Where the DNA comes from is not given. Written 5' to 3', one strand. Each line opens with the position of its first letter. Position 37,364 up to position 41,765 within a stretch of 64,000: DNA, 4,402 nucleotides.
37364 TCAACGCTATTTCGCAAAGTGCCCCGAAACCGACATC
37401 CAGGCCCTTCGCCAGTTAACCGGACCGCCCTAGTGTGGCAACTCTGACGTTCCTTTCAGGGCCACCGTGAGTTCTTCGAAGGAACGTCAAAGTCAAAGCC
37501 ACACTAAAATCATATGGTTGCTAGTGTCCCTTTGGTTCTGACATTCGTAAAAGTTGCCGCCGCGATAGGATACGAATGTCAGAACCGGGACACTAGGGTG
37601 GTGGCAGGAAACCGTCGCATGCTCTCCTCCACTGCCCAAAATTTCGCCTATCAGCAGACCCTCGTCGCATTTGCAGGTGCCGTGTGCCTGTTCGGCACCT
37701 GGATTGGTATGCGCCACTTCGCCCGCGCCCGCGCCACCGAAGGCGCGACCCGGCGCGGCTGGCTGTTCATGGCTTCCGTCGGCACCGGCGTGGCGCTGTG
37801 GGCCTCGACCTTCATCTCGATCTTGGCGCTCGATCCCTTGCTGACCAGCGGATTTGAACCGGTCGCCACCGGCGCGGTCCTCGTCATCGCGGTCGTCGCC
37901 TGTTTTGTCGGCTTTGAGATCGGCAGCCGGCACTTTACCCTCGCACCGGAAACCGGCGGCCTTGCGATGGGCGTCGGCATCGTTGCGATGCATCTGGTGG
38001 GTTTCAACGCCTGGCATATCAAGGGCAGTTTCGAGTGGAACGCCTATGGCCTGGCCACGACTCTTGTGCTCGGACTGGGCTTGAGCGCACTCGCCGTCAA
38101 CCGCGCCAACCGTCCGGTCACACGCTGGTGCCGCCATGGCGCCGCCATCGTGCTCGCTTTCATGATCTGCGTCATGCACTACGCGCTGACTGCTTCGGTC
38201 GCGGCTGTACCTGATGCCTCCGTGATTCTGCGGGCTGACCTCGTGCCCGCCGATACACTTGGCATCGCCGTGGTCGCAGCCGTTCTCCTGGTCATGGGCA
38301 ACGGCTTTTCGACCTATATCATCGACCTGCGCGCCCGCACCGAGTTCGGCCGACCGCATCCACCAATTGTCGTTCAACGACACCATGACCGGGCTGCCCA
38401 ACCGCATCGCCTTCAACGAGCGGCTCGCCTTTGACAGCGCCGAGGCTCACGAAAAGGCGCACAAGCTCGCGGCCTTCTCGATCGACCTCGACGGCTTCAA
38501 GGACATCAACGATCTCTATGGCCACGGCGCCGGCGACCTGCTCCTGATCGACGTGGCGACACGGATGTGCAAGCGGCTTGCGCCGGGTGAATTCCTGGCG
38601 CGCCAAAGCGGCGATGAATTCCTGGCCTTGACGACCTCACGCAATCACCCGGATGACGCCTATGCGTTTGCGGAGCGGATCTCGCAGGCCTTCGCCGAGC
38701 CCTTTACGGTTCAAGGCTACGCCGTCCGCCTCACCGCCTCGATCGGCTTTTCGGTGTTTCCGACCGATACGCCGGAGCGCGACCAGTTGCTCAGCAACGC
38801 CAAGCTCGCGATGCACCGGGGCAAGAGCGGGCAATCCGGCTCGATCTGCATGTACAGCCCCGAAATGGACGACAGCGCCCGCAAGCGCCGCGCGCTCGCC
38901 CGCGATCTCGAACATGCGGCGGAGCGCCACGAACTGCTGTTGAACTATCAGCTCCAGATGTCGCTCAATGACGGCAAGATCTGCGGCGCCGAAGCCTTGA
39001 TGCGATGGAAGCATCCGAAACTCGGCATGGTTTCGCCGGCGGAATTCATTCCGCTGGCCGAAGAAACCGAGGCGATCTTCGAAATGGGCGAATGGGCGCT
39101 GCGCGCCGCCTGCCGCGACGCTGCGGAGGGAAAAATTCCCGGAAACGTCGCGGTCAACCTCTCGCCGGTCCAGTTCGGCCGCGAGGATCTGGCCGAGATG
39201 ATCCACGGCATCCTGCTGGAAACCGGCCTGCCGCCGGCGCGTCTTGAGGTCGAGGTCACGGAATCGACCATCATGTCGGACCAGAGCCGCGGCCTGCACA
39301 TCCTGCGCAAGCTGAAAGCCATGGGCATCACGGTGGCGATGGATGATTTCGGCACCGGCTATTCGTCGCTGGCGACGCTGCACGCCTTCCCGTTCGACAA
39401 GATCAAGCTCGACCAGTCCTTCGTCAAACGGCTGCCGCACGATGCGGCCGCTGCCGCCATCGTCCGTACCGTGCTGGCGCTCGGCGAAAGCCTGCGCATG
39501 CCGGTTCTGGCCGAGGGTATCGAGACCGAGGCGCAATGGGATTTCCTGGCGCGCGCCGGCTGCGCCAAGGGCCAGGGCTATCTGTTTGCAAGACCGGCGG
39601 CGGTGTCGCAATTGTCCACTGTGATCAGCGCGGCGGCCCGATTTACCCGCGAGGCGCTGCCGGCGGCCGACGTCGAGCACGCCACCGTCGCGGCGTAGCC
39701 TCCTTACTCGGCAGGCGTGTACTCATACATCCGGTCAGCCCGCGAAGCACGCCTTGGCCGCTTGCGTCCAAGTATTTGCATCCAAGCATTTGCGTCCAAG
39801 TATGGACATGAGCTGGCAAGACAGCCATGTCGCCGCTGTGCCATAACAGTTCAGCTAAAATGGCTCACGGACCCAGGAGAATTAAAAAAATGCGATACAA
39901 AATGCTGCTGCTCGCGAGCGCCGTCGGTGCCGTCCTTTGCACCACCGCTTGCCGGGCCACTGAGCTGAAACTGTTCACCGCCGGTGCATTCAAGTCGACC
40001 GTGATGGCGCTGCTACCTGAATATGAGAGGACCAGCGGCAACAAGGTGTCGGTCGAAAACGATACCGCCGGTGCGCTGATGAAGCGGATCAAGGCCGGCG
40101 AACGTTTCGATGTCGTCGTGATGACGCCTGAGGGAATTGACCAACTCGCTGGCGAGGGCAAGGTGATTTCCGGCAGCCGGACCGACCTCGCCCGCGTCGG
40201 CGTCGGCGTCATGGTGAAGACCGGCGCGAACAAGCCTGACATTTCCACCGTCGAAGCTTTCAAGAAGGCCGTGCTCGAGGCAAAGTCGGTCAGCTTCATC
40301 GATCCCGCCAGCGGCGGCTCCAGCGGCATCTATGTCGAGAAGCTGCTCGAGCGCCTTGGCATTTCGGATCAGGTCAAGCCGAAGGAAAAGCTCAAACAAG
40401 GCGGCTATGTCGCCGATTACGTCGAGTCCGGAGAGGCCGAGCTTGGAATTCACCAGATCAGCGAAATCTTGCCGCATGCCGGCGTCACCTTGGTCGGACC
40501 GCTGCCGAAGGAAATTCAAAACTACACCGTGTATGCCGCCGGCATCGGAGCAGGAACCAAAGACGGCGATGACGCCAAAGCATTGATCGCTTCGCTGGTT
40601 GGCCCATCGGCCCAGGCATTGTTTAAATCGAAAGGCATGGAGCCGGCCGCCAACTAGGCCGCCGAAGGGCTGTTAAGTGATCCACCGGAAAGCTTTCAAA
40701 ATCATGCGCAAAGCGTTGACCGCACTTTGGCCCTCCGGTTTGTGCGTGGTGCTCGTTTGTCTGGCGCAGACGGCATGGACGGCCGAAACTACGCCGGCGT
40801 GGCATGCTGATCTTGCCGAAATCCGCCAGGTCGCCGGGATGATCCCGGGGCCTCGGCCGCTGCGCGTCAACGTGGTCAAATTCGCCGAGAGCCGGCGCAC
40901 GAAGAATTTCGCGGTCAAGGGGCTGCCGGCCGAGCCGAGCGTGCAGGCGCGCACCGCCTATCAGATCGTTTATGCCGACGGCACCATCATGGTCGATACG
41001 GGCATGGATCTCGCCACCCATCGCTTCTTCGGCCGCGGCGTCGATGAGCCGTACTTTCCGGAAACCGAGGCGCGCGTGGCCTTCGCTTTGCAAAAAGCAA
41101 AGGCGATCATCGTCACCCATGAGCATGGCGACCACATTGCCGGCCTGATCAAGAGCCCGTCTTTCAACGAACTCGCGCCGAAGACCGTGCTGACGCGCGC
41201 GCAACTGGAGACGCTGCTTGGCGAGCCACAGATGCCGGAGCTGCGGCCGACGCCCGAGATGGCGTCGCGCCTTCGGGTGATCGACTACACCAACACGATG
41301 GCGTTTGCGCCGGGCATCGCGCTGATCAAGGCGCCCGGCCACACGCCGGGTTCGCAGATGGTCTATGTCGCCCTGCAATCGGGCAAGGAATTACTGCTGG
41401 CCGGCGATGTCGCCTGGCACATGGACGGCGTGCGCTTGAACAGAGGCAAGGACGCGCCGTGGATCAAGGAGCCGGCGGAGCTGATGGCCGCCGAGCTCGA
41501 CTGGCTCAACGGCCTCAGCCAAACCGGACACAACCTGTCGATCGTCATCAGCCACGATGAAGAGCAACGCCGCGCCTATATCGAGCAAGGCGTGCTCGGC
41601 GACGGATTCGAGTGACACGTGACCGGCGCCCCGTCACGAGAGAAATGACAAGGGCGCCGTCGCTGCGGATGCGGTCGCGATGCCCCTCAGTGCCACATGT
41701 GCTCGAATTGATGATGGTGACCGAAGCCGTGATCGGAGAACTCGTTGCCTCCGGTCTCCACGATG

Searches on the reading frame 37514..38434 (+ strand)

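Call 108: search_protein_families(library=pfam, proteins=[window:37514-38434:+], max_evalue=0.001)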
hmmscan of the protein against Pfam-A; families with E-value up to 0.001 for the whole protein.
window:37514-38434:+ (306 aa): 1 family
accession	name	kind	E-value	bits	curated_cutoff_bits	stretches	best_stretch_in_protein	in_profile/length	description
PF03707.21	MHYT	-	5.8e-07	29.8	21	2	153-205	1-53/59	Bacterial signalling protein N terminal repeat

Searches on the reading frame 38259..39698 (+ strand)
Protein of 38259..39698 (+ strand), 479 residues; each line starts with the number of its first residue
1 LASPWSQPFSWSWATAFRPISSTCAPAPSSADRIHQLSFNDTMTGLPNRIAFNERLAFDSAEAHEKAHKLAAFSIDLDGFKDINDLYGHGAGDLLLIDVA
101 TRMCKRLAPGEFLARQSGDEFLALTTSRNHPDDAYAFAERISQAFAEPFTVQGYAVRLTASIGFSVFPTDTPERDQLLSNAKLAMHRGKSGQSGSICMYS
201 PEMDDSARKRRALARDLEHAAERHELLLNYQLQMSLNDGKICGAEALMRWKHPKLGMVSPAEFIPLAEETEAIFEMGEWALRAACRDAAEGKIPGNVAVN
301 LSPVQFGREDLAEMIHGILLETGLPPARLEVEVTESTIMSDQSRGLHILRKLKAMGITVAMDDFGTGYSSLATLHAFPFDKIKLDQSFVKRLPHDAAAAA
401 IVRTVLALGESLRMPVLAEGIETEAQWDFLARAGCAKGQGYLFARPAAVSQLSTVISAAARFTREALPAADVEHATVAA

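Call 108: search_protein_families(library=pfam, proteins=[window:38259-39698:+], max_evalue=0.001)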
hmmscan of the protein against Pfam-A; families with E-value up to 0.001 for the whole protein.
window:38259-39698:+ (479 aa): 2 families
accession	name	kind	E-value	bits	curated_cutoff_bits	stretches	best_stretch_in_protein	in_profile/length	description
PF00563.25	EAL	-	2.1e-68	230.6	31.3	1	215-446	2-236/236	EAL domain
PF00990.26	GGDEF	-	5.2e-34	117.8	23.8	1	40-191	3-157/161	Diguanylate cyclase, GGDEF domain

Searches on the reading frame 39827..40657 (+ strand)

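Call 108: search_protein_families(library=pfam, proteins=[window:39827-40657:+], max_evalue=0.001)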
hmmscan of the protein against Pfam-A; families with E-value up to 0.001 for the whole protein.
window:39827-40657:+ (276 aa): 2 families
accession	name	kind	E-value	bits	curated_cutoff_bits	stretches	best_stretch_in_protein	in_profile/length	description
PF13531.11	SBP_bac_11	-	1.3e-40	140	25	1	47-272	1-227/227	Bacterial extracellular solute-binding protein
PF01547.30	SBP_bac_1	-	2.4e-08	34.8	26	1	57-264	6-307/307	Bacterial extracellular solute-binding protein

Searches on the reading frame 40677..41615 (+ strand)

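Call 4: search_protein_families(library=pfam, proteins=[window:40677-41615:+], max_evalue=0.01)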
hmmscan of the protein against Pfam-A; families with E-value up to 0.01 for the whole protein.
window:40677-41615:+ (312 aa): 2 families
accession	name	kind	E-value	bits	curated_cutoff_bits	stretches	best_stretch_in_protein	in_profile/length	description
PF00753.33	Lactamase_B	-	4e-11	43.7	22.7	1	93-256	7-161/196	Metallo-beta-lactamase superfamily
PF12706.13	Lactamase_B_2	-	3.3e-06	27.3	27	1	104-248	3-146/200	Beta-lactamase superfamily domain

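Call 7: search_protein_families(library=ncbifam, proteins=[window:40677-41615:+], max_evalue=0.001)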
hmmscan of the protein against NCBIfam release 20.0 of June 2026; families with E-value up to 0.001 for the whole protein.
window:40677-41615:+ (312 aa): 10 families
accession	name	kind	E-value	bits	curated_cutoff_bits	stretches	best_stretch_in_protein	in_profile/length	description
NF045699.1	AHLLactAiiA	equivalog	2.2e-13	50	375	1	97-299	39-242/251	quorum-quenching N-acyl homoserine lactonase AiiA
NF047979.1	lactonase_AidB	equivalog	1.4e-09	37.6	360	1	65-251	24-211/271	AidB family quorum-quenching N-acyl homoserine lactonase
NF047925.1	pyridox_lacton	equivalog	2.5e-07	30.7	325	1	208-301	171-260/268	4-pyridoxolactonase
NF012229.1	bla_class_B_core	domain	1e-05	25.7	100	1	126-231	49-138/139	metallo-beta-lactamase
NF047919.1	lactonase_YtnP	equivalog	8.3e-05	21.9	425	1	102-237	57-202/274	YtnP family quorum-quenching lactonase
NF047419.1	RNase_J1_RnjA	exception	9.8e-05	21.2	820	1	92-157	15-76/549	ribonuclease J1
NF045700.1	AHLLactAttM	equivalog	0.0002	21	390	0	214-251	170-207/257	AttM family quorum-quenching N-acyl homoserine lactonase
TIGR03675.1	arCOG00543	equivalog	0.00032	19.1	580.2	0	92-155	188-243/631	beta-CASP ribonuclease aCPSF1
NF033105.1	bla_subclass_B3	equivalog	0.00036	19.9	240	0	132-235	53-159/257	subclass B3 metallo-beta-lactamase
TIGR02651.1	RNase_Z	equivalog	0.00077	18.6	292.95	0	136-158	47-69/302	ribonuclease Z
